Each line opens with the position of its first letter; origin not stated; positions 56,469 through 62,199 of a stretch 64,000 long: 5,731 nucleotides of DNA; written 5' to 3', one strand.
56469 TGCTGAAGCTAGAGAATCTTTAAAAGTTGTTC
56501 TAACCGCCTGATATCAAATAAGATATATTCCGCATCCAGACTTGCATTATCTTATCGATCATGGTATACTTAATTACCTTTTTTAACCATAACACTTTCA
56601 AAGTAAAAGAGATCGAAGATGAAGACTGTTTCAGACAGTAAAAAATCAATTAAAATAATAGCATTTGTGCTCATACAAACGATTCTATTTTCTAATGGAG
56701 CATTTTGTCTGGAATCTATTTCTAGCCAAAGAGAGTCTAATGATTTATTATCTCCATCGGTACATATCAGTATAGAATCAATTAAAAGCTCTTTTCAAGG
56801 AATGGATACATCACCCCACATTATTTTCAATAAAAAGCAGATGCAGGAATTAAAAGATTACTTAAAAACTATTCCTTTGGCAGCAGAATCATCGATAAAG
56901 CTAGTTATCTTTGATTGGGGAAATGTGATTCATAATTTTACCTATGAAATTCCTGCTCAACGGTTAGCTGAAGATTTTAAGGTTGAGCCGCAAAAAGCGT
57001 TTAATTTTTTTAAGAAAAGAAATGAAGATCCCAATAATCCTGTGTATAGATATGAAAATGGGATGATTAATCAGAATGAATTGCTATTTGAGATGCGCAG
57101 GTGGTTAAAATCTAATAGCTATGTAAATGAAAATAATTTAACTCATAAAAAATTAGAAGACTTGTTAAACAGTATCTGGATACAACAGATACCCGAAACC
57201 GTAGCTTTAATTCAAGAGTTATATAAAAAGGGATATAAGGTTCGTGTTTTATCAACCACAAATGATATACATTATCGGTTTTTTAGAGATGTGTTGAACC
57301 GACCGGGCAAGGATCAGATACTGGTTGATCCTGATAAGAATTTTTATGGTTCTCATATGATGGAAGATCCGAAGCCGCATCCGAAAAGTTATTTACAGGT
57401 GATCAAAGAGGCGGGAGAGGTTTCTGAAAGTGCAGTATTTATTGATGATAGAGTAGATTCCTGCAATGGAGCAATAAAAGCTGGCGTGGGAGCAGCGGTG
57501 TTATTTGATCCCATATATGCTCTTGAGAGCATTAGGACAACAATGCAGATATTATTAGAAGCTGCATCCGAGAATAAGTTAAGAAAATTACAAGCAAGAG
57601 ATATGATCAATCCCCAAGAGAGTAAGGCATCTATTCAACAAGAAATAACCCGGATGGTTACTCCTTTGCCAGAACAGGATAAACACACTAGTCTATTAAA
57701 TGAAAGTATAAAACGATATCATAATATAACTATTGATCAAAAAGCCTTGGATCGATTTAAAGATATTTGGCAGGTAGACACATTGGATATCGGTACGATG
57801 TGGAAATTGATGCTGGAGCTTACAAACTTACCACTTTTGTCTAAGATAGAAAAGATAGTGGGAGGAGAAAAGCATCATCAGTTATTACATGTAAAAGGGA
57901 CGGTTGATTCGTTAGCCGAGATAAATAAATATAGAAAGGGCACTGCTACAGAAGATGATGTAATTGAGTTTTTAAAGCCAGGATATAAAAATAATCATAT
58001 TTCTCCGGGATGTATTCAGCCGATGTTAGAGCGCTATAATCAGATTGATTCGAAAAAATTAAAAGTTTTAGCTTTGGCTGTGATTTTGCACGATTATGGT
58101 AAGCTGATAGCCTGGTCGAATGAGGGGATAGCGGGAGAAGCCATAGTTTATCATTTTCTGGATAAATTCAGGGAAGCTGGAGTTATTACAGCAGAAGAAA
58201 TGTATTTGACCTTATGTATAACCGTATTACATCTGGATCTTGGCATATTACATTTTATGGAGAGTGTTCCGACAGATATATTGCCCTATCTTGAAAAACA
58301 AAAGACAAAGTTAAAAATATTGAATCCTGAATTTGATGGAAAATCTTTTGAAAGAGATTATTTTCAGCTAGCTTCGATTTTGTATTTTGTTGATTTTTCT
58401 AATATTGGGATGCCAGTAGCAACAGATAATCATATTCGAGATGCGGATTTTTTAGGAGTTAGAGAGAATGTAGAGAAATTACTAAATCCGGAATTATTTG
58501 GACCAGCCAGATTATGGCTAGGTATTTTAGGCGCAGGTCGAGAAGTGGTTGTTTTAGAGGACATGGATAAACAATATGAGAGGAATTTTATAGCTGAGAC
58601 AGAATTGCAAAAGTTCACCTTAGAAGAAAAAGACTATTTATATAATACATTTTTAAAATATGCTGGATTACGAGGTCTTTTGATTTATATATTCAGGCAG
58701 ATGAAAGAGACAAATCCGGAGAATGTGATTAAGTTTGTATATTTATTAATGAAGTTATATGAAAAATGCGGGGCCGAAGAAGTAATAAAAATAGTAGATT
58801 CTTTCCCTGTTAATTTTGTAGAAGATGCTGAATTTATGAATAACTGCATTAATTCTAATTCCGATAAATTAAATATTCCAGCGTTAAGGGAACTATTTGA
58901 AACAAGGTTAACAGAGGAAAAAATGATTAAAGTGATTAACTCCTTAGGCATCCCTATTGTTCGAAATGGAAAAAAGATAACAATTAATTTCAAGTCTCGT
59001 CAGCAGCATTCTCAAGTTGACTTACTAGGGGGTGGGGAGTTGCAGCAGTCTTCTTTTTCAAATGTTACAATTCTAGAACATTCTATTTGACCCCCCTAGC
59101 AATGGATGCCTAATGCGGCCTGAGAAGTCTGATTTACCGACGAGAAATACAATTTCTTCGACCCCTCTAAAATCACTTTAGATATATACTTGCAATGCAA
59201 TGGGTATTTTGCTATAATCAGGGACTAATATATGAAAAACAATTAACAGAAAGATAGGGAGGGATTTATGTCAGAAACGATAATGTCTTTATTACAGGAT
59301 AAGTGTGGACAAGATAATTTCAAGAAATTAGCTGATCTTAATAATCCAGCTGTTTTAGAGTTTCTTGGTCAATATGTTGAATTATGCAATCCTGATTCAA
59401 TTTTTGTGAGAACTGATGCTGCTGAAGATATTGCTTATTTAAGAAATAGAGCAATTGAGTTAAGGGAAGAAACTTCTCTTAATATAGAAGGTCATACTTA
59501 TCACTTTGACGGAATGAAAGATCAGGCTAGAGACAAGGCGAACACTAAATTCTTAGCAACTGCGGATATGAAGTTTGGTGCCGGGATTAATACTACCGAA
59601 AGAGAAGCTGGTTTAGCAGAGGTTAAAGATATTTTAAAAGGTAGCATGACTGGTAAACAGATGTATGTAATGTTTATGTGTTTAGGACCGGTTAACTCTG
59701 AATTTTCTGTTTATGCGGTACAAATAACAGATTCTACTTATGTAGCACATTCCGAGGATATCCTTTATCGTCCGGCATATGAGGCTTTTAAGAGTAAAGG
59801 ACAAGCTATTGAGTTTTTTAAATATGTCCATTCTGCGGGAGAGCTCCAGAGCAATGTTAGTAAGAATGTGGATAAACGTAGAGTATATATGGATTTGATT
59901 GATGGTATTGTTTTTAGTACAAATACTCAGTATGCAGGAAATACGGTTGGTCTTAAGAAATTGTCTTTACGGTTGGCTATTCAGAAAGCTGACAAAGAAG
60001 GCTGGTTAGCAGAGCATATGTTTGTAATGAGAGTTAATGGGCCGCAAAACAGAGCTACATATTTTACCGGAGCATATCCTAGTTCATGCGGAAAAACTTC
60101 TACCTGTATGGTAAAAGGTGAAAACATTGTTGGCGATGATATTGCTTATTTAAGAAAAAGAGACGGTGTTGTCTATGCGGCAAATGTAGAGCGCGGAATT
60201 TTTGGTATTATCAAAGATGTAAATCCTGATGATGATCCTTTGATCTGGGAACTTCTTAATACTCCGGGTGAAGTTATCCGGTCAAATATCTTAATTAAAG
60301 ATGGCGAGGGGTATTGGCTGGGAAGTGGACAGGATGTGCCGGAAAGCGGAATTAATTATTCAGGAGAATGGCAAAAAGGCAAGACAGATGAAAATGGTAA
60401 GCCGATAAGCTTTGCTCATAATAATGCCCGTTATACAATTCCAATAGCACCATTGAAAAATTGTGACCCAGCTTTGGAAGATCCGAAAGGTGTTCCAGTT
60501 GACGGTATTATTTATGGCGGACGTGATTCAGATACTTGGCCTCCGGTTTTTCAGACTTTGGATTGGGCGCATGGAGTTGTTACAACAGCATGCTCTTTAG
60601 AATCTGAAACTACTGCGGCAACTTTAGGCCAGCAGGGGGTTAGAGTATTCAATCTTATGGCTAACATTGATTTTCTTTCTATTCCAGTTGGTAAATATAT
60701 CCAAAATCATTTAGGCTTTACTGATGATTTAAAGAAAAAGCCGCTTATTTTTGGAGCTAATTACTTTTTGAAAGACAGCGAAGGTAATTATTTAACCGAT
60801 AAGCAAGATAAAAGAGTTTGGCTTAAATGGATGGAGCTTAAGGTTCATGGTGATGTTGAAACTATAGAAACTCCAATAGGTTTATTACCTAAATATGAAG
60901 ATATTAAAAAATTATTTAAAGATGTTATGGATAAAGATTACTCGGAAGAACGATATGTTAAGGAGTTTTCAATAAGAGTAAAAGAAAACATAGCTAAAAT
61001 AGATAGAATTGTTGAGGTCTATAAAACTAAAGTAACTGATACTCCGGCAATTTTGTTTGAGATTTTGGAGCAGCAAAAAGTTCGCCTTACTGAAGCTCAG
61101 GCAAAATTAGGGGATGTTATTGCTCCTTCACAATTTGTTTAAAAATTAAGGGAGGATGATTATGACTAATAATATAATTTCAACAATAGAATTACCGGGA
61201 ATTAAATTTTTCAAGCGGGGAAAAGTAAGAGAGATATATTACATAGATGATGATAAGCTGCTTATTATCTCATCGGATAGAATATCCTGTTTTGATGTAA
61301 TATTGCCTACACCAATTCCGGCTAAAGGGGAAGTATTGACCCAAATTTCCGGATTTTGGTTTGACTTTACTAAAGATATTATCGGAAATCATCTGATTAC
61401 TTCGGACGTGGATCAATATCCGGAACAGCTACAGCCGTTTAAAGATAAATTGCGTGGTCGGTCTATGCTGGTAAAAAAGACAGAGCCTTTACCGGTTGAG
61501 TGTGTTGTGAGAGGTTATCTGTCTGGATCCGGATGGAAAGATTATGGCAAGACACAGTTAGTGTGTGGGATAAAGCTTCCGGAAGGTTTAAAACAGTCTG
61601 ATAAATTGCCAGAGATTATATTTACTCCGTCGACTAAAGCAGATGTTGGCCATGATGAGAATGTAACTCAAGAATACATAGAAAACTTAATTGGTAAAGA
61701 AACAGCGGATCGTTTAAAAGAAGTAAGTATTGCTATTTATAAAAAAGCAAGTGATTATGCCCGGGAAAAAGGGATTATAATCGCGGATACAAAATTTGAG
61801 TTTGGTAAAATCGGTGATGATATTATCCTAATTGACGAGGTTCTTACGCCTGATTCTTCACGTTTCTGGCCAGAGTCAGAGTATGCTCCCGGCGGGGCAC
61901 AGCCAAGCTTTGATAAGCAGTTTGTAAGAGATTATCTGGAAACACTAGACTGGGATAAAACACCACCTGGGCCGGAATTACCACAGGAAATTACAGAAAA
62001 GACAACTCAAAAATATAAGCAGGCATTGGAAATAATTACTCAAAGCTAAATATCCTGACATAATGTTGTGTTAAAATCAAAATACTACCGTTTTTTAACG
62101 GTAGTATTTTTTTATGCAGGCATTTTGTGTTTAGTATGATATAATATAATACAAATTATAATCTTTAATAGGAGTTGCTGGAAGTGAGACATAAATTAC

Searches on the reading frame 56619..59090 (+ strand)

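Call 38: search_protein_families(library=pfam, proteins=[window:56619-59090:+], max_evalue=0.00001)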
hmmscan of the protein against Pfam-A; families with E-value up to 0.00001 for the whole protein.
window:56619-59090:+ (823 aa): 2 families
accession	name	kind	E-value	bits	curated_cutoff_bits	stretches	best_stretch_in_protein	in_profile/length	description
PF00702.32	Hydrolase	-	6.1e-09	37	26.4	1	93-289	1-191/191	haloacid dehalogenase-like hydrolase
PF13419.12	HAD_2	-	4.3e-07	30.7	23.8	1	186-293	76-176/178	Haloacid dehalogenase-like hydrolase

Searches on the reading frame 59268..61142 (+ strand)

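Call 38: search_protein_families(library=pfam, proteins=[window:59268-61142:+], max_evalue=0.00001)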
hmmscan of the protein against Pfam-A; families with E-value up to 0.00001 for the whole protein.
window:59268-61142:+ (624 aa): 2 families
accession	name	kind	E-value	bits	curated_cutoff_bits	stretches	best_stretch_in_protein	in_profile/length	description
PF00821.23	PEPCK_GTP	-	7.1e-104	347.8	23.8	1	246-605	1-356/357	Phosphoenolpyruvate carboxykinase C-terminal P-loop domain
PF17297.7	PEPCK_N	-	4.8e-58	196.8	23.8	1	31-241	1-217/218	Phosphoenolpyruvate carboxykinase N-terminal domain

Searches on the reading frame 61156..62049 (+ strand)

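Call 38: search_protein_families(library=pfam, proteins=[window:61156-62049:+], max_evalue=0.00001)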
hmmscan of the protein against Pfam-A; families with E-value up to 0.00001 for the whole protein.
window:61156-62049:+ (297 aa): 1 family
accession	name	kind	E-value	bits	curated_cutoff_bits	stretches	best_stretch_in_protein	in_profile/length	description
PF01259.24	SAICAR_synt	-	8.4e-77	258.5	20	1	20-269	3-229/233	SAICAR synthetase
